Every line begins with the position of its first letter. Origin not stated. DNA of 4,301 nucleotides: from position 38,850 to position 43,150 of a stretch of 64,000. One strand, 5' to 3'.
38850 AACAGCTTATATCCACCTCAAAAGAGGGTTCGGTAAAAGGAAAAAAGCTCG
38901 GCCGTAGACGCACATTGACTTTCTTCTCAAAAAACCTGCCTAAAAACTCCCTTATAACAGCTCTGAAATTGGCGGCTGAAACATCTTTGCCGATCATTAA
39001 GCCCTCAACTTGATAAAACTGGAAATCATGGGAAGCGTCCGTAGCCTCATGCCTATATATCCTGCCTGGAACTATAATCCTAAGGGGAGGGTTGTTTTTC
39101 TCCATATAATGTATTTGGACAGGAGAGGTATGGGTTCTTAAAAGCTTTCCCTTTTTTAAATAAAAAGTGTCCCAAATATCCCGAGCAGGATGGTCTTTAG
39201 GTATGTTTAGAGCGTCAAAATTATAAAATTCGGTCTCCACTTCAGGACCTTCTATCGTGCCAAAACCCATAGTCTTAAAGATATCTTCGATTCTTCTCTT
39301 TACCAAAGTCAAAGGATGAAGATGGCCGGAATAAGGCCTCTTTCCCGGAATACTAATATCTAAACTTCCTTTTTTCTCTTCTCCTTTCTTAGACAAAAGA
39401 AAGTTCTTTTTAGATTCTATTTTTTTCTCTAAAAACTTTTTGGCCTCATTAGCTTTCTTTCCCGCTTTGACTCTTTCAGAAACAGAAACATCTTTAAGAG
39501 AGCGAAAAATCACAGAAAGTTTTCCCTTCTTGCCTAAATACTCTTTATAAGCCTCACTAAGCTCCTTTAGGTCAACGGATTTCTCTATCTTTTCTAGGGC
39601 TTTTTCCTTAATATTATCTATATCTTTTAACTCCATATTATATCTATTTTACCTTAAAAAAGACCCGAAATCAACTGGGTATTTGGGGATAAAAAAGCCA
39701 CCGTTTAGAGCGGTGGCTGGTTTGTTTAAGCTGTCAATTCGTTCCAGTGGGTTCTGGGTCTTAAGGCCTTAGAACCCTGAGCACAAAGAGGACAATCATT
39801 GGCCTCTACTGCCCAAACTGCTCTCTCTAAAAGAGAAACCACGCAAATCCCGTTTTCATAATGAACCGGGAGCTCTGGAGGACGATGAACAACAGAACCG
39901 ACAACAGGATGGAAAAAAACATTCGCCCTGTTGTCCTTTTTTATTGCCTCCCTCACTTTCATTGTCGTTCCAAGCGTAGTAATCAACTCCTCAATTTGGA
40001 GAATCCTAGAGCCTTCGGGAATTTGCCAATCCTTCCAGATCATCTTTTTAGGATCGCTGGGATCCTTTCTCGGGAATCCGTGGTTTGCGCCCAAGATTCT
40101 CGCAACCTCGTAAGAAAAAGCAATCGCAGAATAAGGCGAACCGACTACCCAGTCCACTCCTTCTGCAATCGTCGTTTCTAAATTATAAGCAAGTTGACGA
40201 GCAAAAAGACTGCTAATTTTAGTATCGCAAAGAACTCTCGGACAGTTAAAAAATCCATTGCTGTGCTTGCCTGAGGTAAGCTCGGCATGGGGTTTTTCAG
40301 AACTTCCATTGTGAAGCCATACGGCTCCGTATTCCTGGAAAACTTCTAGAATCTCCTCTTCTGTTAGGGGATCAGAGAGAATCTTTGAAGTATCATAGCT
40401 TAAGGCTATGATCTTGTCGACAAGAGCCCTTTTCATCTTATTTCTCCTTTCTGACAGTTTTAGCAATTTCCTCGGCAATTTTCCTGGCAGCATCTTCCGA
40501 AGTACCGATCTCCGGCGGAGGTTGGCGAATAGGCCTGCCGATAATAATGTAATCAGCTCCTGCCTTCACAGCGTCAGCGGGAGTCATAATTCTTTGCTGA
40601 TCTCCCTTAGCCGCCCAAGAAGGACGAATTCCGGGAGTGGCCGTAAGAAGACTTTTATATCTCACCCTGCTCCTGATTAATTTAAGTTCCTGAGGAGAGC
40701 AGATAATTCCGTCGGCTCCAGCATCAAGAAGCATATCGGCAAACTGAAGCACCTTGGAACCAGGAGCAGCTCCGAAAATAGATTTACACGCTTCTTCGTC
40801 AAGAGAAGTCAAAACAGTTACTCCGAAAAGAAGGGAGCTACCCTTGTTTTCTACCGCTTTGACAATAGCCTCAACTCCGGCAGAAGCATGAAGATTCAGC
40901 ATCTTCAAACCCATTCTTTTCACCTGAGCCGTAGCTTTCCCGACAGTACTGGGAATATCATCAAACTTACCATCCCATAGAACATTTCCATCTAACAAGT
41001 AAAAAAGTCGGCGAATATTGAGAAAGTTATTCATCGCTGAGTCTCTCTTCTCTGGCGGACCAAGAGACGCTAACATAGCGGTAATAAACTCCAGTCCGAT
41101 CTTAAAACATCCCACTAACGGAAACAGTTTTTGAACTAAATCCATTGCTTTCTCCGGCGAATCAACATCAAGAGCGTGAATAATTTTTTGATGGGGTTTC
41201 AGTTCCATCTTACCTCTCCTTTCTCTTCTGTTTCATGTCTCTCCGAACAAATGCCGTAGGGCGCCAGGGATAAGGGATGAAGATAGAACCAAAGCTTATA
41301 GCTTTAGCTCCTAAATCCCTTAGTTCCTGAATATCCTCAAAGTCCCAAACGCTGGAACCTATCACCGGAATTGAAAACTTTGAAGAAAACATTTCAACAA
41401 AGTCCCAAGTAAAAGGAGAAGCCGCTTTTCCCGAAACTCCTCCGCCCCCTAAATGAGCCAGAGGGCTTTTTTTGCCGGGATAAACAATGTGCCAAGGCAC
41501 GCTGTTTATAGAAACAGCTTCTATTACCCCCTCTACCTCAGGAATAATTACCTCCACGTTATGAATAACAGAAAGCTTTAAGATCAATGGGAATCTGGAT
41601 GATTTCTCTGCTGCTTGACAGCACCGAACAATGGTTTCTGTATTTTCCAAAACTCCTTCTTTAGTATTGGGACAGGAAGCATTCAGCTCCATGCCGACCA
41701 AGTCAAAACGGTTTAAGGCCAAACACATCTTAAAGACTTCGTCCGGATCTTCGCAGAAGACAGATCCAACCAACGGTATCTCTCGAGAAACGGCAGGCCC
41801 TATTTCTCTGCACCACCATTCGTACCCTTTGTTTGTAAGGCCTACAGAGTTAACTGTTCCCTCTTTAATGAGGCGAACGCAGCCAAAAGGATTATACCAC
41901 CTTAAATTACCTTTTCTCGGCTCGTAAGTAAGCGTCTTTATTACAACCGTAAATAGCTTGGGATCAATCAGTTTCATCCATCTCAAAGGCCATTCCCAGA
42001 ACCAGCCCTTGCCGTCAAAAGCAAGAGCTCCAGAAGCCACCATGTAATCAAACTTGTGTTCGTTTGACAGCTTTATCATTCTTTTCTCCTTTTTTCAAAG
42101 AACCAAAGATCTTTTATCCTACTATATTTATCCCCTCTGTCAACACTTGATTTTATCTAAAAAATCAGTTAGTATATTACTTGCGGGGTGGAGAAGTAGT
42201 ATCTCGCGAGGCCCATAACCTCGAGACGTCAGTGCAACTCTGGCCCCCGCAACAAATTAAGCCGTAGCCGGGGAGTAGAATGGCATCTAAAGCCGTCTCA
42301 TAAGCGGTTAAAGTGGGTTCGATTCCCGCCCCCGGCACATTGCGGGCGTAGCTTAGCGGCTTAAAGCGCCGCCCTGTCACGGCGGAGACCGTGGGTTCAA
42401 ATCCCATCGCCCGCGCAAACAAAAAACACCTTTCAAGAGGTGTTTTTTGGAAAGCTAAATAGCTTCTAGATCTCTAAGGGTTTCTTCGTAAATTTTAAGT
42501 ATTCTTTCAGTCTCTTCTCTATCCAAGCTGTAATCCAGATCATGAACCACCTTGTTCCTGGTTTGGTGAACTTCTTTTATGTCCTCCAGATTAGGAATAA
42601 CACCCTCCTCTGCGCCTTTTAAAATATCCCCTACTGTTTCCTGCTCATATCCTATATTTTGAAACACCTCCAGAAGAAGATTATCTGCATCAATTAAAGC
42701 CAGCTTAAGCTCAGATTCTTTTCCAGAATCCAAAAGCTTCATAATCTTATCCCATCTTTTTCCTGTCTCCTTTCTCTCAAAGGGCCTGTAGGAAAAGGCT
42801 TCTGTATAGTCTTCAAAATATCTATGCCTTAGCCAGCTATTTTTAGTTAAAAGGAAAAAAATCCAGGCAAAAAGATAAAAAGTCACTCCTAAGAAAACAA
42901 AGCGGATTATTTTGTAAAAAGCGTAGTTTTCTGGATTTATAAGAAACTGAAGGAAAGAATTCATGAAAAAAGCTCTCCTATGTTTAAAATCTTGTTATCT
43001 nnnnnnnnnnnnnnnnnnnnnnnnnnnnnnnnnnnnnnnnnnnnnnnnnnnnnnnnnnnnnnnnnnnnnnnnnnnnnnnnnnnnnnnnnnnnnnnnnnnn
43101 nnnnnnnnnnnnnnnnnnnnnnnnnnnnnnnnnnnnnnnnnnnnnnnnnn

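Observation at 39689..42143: Self-contained pyrD-pyrF-pyrE-like cassette with foreign-looking expression signals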

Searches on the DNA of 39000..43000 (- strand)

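Call 42: search_rna_families(source=window, start=39000, end=43000, threshold=evalue, max_evalue=1)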
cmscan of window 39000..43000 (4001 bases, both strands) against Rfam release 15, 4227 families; matches with E-value up to 1: 8.
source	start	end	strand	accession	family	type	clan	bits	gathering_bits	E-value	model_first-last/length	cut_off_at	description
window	42342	42415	+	RF00005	tRNA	Gene; tRNA;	CL00001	70.9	29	1.1e-14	1-71/71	no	tRNA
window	42182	42252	+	RF00005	tRNA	Gene; tRNA;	CL00001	51.6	29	2.3e-09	1-71/71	no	tRNA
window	42267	42337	+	RF00005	tRNA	Gene; tRNA;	CL00001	40.1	29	3.3e-06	1-71/71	no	tRNA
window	42348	42421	+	RF00233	Tymo_tRNA-like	Cis-reg;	-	23.1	40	0.09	1-84/84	no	Tymovirus/Pomovirus/Furovirus tRNA-like 3' UTR element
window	42342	42416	-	RF04354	Plastid-ycf2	Cis-reg;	-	22.6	65.7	0.23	1-75/75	no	Plastid-ycf2 5UTR RNA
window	42305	42371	+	RF02553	YrlA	Gene; sRNA;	-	22.2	69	0.21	23-85/114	no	Y RNA-like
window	39690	39746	-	RF01388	isrD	Gene; sRNA;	-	20.4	37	0.99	1-51/51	no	isrD Hfq binding RNA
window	40551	40592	-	RF01138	sR23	Gene; snRNA; snoRNA; CD-box;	-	16.9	45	0.59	1-54/54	no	Small nucleolar RNA sR23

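Call 81: search_rna_families(source=L010, start=1, end=6000, threshold=gathering)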
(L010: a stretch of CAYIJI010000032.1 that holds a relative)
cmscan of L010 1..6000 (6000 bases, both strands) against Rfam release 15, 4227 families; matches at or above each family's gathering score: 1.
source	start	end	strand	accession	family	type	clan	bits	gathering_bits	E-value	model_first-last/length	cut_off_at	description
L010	1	931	+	RF00177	SSU_rRNA_bacteria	Gene; rRNA;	CL00111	914.8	50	5.6e-290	494-1533/1533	5'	Bacterial small subunit ribosomal RNA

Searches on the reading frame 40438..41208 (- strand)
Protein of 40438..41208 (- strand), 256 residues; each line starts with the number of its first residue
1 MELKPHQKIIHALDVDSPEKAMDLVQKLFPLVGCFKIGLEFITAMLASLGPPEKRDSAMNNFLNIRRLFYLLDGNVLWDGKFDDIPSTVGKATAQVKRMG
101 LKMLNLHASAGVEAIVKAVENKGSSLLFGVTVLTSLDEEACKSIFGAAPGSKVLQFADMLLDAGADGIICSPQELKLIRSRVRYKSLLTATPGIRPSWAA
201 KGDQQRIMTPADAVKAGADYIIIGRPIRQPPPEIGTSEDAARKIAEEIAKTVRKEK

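Call 5: search_protein_families(library=pfam, proteins=[window:40438-41208:-], max_evalue=0.01)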
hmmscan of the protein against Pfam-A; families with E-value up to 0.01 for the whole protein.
window:40438-41208:- (256 aa): 1 family
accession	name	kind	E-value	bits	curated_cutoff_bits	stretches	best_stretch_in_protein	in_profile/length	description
PF00215.30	OMPdecase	-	2e-37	129.6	27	1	8-230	2-211/221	Orotidine 5'-phosphate decarboxylase / HUMPS family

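Call 6: search_protein_families(library=ncbifam, proteins=[window:40438-41208:-], max_evalue=0.01)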
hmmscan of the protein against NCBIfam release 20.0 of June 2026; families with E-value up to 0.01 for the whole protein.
window:40438-41208:- (256 aa): 3 families
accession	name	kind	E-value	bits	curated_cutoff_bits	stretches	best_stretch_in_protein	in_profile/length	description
NF001273.0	PRK00230.1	equivalog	2.3e-53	180.9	193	1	6-232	4-217/233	orotidine-5'-phosphate decarboxylase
TIGR01740.1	pyrF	equivalog_domain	1.3e-36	126.4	92.3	1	10-229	2-204/216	orotidine-5'-phosphate decarboxylase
NF010386.0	PRK13813.1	equivalog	1.9e-30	106.1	208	2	74-249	55-214/216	orotidine 5'-phosphate decarboxylase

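Call 46: search_solved_structures(query=window:40438-41208:-, max_evalue=0.00001, show_alignments=1)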
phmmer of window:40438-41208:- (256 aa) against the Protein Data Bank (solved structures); distinct sequences matched with E-value up to 0.00001: 10.
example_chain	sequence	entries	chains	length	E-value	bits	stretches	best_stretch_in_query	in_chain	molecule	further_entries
3ldv_A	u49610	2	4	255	1.7e-35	126.1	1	7-234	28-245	Orotidine 5'-phosphate decarboxylase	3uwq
3tr2_A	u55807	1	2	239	7.2e-32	114.2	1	4-233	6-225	Orotidine 5'-phosphate decarboxylase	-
8cso_A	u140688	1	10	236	1.4e-30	110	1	6-233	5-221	Orotidine 5'-phosphate decarboxylase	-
8dop_A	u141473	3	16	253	1.6e-30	109.9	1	8-236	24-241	2,3-diketo-5-methylthiopentyl-1-phosphate enolase-phosphatase | Orotidine 5'-phosphate decarboxylase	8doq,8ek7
1eix_A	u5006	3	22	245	3.4e-27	98.9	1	11-230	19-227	OROTIDINE 5'-MONOPHOSPHATE DECARBOXYLASE | OROTIDINE 5'-PHOSPHATE DECARBOXYLASE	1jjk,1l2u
3ru6_A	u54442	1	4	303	4.2e-26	95.4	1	61-231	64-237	Orotidine 5'-phosphate decarboxylase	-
3tfx_A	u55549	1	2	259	1.3e-20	77.3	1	75-229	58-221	Orotidine 5'-phosphate decarboxylase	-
27hh_A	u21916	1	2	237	9.2e-20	74.6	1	76-229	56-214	Orotidine 5'-phosphate decarboxylase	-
1dbt_A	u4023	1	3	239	1.4e-19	74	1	77-230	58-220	OROTIDINE 5'-PHOSPHATE DECARBOXYLASE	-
2yyt_A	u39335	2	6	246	4.2e-19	72.5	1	76-230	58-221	Orotidine 5'-phosphate decarboxylase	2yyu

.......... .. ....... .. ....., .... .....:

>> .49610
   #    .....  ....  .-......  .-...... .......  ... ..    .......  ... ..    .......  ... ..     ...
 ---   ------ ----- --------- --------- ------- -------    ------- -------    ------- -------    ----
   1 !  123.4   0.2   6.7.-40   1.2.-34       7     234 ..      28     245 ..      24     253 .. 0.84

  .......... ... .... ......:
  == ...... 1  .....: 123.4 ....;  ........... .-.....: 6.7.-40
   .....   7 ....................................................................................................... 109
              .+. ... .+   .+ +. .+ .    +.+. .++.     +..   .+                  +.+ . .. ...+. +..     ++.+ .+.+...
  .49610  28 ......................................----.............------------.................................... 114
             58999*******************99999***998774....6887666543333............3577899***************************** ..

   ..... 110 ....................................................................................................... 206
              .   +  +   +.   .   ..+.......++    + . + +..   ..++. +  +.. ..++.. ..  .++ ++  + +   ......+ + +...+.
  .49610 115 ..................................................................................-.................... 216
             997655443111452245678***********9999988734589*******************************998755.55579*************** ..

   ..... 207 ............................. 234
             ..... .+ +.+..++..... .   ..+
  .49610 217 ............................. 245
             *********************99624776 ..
